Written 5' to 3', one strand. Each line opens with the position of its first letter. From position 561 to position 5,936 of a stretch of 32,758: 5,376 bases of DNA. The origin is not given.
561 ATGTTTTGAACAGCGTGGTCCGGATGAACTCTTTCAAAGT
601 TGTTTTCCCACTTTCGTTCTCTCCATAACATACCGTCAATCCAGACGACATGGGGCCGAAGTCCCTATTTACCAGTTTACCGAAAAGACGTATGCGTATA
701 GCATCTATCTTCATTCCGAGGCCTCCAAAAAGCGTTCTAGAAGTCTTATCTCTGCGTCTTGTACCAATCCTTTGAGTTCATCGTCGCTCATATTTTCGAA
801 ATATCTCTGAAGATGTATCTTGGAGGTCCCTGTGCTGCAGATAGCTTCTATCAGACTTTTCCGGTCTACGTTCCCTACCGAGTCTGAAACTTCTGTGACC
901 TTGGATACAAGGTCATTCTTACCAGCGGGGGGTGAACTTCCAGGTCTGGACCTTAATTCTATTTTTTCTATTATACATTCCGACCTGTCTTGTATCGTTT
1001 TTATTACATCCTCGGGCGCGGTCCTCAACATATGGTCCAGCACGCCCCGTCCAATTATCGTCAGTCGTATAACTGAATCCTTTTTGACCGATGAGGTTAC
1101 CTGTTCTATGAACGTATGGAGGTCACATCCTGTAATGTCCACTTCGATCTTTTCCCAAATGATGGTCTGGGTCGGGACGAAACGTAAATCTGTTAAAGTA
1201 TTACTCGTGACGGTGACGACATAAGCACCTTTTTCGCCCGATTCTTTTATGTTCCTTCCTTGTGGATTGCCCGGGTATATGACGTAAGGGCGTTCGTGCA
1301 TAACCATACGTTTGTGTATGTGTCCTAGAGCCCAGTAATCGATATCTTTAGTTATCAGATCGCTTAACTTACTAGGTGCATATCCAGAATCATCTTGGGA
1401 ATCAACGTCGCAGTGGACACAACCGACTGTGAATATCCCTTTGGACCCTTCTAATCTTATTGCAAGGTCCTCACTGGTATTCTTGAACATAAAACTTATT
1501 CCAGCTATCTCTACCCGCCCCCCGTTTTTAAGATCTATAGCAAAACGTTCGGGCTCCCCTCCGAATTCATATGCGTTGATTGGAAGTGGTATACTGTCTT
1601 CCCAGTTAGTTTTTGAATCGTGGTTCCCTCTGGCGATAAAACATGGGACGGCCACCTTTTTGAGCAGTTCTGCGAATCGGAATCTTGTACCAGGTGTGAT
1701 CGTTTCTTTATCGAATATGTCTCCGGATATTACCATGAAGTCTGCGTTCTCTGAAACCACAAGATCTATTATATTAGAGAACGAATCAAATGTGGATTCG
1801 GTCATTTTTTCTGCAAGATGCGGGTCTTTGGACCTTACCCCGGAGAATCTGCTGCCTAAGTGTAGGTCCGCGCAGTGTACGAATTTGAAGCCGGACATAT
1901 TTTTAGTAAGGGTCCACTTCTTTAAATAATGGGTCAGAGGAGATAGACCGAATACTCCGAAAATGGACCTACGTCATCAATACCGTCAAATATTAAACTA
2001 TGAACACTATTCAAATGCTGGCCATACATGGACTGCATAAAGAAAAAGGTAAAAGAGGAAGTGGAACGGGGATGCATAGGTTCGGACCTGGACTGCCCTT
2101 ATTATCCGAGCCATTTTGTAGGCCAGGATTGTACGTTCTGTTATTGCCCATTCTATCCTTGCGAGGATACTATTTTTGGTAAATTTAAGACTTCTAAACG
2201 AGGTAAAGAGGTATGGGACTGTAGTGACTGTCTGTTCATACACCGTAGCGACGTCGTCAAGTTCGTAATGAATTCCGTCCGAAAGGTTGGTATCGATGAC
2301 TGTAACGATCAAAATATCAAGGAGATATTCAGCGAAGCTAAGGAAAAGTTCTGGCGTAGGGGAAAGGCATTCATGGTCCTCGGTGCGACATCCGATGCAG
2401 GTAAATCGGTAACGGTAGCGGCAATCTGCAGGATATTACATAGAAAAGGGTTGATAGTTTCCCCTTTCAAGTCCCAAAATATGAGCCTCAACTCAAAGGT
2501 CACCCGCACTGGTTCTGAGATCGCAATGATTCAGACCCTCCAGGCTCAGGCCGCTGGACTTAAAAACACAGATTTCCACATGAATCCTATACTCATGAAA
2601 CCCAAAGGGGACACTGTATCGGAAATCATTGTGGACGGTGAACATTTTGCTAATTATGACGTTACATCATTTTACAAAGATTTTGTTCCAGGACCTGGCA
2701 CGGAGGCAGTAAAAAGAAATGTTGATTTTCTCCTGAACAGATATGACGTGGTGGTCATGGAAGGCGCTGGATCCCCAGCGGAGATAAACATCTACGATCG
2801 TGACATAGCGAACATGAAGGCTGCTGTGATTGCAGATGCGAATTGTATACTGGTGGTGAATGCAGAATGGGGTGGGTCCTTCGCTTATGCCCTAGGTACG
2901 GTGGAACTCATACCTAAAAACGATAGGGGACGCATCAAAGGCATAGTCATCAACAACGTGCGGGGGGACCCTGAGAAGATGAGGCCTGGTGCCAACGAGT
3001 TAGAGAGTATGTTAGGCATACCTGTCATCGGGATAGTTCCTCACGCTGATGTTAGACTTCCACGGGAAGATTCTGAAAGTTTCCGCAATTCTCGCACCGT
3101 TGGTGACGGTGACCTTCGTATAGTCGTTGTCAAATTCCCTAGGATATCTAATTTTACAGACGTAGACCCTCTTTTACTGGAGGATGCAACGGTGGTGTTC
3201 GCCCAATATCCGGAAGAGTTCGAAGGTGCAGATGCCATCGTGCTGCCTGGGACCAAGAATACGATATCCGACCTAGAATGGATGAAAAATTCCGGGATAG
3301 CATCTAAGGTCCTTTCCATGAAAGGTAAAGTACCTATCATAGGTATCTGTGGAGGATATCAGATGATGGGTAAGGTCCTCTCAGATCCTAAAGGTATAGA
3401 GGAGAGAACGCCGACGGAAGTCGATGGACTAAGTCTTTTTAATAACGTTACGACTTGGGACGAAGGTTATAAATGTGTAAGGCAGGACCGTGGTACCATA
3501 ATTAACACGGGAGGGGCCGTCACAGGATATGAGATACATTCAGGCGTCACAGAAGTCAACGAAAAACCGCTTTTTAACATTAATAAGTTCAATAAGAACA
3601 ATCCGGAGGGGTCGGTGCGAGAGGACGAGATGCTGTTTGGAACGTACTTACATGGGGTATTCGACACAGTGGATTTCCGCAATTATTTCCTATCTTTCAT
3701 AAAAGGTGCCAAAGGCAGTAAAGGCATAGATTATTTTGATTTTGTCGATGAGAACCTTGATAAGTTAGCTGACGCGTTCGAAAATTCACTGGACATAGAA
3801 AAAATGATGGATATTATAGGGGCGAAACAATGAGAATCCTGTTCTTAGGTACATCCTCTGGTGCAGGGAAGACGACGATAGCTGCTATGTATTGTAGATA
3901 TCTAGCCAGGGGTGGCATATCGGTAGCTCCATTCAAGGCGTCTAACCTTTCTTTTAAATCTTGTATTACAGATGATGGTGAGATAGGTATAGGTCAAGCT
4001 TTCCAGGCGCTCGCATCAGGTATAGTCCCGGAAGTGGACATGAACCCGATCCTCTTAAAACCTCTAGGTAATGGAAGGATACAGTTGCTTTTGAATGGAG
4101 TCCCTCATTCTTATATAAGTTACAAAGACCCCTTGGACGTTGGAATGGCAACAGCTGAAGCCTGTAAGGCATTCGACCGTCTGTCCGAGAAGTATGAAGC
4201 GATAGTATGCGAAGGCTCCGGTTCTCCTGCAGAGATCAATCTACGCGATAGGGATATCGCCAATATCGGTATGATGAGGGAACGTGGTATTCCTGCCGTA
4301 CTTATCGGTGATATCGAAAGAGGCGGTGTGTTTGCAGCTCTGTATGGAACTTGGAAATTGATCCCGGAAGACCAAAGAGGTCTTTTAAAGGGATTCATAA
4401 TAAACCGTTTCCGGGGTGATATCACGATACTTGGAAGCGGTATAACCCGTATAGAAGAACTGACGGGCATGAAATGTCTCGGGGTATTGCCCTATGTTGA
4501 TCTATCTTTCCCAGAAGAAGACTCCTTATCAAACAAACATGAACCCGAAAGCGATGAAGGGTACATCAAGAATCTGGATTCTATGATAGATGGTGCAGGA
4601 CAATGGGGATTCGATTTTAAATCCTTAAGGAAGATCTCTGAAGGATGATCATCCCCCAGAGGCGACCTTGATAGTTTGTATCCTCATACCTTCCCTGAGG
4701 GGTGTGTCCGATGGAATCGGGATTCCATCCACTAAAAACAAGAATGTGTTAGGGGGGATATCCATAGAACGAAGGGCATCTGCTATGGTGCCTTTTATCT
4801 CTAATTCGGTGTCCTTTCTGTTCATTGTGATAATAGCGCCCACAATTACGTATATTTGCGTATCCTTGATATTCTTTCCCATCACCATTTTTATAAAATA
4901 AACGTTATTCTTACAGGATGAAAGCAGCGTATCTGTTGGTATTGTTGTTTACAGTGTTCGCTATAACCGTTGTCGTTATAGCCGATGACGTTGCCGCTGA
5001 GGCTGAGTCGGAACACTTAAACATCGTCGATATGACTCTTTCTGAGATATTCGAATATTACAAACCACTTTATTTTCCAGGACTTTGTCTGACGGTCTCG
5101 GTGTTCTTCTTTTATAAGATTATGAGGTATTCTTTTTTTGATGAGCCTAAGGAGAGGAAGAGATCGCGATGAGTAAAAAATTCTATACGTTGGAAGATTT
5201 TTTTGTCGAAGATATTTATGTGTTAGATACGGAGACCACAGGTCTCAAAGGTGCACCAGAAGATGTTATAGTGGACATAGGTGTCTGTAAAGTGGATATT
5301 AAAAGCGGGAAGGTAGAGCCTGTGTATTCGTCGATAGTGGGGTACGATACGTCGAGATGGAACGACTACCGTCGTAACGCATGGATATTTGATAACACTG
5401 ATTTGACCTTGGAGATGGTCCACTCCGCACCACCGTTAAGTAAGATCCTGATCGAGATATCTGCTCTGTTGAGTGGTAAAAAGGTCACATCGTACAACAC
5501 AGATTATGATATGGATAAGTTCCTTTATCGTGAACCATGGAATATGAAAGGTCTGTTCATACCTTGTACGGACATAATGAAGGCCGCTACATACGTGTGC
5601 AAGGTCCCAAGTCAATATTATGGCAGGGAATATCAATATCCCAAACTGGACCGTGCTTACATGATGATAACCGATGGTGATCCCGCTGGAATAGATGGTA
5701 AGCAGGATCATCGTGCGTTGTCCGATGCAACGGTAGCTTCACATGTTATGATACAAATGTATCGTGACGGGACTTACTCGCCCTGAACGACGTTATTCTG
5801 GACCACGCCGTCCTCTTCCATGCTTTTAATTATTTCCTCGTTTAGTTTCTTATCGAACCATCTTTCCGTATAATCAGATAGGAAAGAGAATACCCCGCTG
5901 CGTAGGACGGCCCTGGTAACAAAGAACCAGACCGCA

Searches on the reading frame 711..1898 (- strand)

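Call 75: search_protein_families(library=pfam, proteins=[window:711-1898:-], max_evalue=0.0001)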
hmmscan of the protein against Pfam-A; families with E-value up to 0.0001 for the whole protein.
window:711-1898:- (395 aa): 2 families
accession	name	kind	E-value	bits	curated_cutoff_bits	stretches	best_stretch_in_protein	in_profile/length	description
PF00149.33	Metallophos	-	1.6e-14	55.3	21.5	1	4-196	1-190/191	Calcineurin-like phosphoesterase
PF12850.12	Metallophos_2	-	9e-05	23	27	0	36-221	12-144/154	Calcineurin-like phosphoesterase superfamily domain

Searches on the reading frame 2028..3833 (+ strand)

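Call 75: search_protein_families(library=pfam, proteins=[window:2028-3833:+], max_evalue=0.0001)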
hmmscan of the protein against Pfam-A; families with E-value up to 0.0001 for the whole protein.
window:2028-3833:+ (601 aa): 4 families
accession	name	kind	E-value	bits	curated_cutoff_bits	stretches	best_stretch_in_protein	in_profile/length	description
PF07685.20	GATase_3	-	1.3e-45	155.8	27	1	364-547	1-193/196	CobB/CobQ-like glutamine amidotransferase domain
PF04071.17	zf-like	-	2e-22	79.3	27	1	19-86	6-73/82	Cysteine-rich small domain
PF13500.12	AAA_26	-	9.9e-13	48.8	27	1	114-340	2-191/198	AAA domain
PF01656.29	CbiA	-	1e-12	48.5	25.4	1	116-340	2-112/125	CobQ/CobB/MinD/ParA nucleotide binding domain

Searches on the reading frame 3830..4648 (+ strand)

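Call 75: search_protein_families(library=pfam, proteins=[window:3830-4648:+], max_evalue=0.0001)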
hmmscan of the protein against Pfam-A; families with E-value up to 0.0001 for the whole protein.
window:3830-4648:+ (272 aa): 2 families
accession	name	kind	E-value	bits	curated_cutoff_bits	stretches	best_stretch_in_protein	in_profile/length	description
PF01656.29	CbiA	-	2.6e-15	56.9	25.4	1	3-224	1-113/125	CobQ/CobB/MinD/ParA nucleotide binding domain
PF13500.12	AAA_26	-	5e-07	30.2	27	0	116-225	93-193/198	AAA domain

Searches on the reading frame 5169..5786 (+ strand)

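Call 75: search_protein_families(library=pfam, proteins=[window:5169-5786:+], max_evalue=0.0001)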
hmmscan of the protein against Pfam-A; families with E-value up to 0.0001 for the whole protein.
window:5169-5786:+ (205 aa): 1 family
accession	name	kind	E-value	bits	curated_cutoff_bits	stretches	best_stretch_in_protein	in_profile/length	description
PF00929.31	RNase_T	-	2e-06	28.9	24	1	18-190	2-160/164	Exonuclease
